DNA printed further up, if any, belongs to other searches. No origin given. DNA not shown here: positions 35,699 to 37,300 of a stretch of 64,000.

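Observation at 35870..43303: Fha present without a PpkA/PppA kinase–phosphatase pair, and no VasH activator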

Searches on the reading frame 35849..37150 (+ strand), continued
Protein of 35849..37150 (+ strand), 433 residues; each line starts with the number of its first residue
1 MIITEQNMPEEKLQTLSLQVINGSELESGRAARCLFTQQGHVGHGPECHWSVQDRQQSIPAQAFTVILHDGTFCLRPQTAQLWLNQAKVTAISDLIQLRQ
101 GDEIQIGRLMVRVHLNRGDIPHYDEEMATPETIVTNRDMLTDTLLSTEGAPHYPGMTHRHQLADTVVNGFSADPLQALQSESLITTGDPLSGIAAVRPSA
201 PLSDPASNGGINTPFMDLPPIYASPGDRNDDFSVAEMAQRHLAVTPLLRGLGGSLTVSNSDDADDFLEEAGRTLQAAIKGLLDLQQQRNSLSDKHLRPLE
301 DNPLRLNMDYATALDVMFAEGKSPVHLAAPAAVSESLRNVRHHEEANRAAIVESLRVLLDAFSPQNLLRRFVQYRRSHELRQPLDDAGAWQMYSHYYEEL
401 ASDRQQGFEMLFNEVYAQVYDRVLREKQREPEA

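Call 51: fold_search(model_id=the predicted structure, library=pdb)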
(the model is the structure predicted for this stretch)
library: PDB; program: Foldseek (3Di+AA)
matches with E <= 10: 303; with E <= 0.001: 88
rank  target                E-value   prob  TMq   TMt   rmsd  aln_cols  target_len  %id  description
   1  6c4u_A                1.9e-07  1.00  0.21  0.66   2.8       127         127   18  Engineered FHA with Myc-pTBD peptide (released 2018-05-30)
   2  6c4u_C                3.2e-07  1.00  0.21  0.65   2.6       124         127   18  Engineered FHA with Myc-pTBD peptide (released 2018-05-30)
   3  6c4u_B                3.7e-07  1.00  0.21  0.63   3.3       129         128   19  Engineered FHA with Myc-pTBD peptide (released 2018-05-30)
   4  4jon_A                4.4e-07  1.00  0.21  0.67   8.5       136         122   15  Crystal structure of a centrosomal protein 170kDa, transcript variant beta (CEP170) from Homo sapiens at 2.15 A resolu (released 2013-04-17)
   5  4qcj                  4.6e-07  1.00  0.20  0.77   3.1       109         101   19  Crystal Structure of OdhI from Corynebacterium glutamicum (released 2014-07-02)
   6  6i2p_E                5.5e-07  1.00  0.20  0.75   3.9       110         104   19  Crystal structure of the Mycobacterium tuberculosis PknB kinase domain (L33E mutant) in complex with its substrate Gar (released 2019-05-22)
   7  8p5x_G                5.5e-07  1.00  0.21  0.79   3.8       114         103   18  Single particle cryo-EM structure of the complex between Corynebacterium glutamicum homohexameric 2-oxoglutarate dehyd (released 2023-08-16)
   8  7rj3_C                7.5e-07  1.00  0.20  0.78   3.8       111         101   20  Crystal Structure of the Forkhead Associated (FHA) Domain of the Glycogen Accumulation Regulator (GarA) from Mycobacte (released 2021-07-28)
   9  6c4u_D                7.9e-07  1.00  0.21  0.64   3.2       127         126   18  Engineered FHA with Myc-pTBD peptide (released 2018-05-30)
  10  6c4u_F                1.0e-06  1.00  0.21  0.65   2.8       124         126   18  Engineered FHA with Myc-pTBD peptide (released 2018-05-30)
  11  7rj3_B                1.0e-06  1.00  0.20  0.75   3.1       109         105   18  Crystal Structure of the Forkhead Associated (FHA) Domain of the Glycogen Accumulation Regulator (GarA) from Mycobacte (released 2021-07-28)
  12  5t2s_C                1.2e-06  1.00  0.21  0.35   7.5       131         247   18  Structure of the FHA1 domain of Rad53 bound simultaneously to the BRCT domain of Dbf4 and a phosphopeptide. (released 2016-10-12)
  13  4jon_B                1.2e-06  1.00  0.21  0.67   9.0       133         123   14  Crystal structure of a centrosomal protein 170kDa, transcript variant beta (CEP170) from Homo sapiens at 2.15 A resolu (released 2013-04-17)
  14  5t2f_A                1.4e-06  1.00  0.19  0.34   9.3       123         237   20  Structure of the FHA1 domain of Rad53 bound to the BRCT domain of Dbf4 (released 2017-03-15)
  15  6i2q_B                1.5e-06  1.00  0.20  0.80   2.6       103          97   20  Crystal structure of the wild-type SucA domain of Mycobacterium smegmatis KGD (alpha-ketoglutarate decarboxylase), in  (released 2019-05-22)
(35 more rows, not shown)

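Call 61: search_protein_families(library=ncbifam, proteins=[window:35870-37150:+, L077:16577-17374:+], max_evalue=0.01)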
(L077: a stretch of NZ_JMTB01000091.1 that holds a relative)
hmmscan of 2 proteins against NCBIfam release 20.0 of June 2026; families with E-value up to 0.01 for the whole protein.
window:35870-37150:+ (426 aa): 1 family
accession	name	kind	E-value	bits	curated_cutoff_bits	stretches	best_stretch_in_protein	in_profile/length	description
TIGR03354.1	VI_FHA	hypoth_equivalog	4.1e-101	339.8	120.25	1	9-418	1-420/420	type VI secretion system-associated FHA domain protein TagH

L077:16577-17374:+ (265 aa): 4 families
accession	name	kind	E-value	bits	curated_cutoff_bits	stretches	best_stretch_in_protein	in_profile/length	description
NF041552.1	TF_PrdR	equivalog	0.00022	19.7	795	1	214-262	529-577/577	sigma-54 dependent transcriptional regulator PrdR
NF008469.0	PRK11361.1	equivalog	0.00053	18.8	714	1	213-264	406-457/461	acetoacetate metabolism transcriptional regulator AtoC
NF049968.1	QhpR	equivalog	0.0046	16.1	250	0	228-262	193-227/284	AraC-like transcriptional regulator QhpR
TIGR04381.1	HTH_TypR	domain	0.0067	16.4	30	0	219-262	4-46/49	TyrR/PhhR family helix-turn-helix DNA-binding protein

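Call 69: list_cluster_members(proteins=[L041:16586-17383:+, L084:13547-14335:+, L077:16577-17374:+])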
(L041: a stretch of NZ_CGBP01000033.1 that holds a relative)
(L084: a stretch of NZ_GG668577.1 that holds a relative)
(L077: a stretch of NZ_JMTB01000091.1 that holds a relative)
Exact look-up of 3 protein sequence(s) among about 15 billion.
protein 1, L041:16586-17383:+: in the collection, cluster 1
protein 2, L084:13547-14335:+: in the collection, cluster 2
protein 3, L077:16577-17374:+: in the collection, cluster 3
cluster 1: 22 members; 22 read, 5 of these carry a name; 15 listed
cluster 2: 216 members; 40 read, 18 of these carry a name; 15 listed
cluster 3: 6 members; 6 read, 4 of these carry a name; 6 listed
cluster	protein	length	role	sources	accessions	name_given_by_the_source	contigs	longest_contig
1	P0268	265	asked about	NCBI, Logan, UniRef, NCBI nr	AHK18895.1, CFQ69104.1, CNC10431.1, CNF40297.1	helix-turn-helix domain-containing protein [Yersinia similis] | Fis family transcriptional regulator n=1 Tax=Yersinia similis TaxID=367190 ...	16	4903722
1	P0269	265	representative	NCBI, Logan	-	-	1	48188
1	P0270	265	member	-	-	Fis family transcriptional regulator [Yersinia pestis] | Fis family transcriptional regulator n=12 Tax=Yersinia pseudotuberculosis complex ... | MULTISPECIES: helix-turn-helix domain-containing protein [Yersinia pseudotuberculosis ...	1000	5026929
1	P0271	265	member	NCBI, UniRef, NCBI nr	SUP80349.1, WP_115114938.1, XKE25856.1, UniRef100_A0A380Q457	helix-turn-helix domain-containing protein [Yersinia wautersii] | Fis family transcriptional regulator n=1 Tax=Yersinia pseudotuberculosis TaxID=633 ... | helix-turn-helix domain-containing protein [Yersinia pseudotuberculosis]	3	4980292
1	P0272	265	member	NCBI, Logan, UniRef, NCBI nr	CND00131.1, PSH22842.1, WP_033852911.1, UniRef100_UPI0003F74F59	Fis family transcriptional regulator [Yersinia pseudotuberculosis] | helix-turn-helix domain-containing protein n=1 Tax=Yersinia pseudotuberculosis complex ... | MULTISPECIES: helix-turn-helix domain-containing protein [Yersinia pseudotuberculosis ...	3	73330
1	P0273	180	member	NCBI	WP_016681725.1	helix-turn-helix domain-containing protein, partial [Yersinia pestis]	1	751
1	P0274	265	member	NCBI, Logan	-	-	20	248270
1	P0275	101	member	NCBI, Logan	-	-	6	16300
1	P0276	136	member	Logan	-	-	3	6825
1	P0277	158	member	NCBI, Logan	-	-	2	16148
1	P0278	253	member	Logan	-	-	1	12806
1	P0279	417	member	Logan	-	-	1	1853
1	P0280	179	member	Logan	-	-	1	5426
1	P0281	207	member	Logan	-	-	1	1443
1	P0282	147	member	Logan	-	-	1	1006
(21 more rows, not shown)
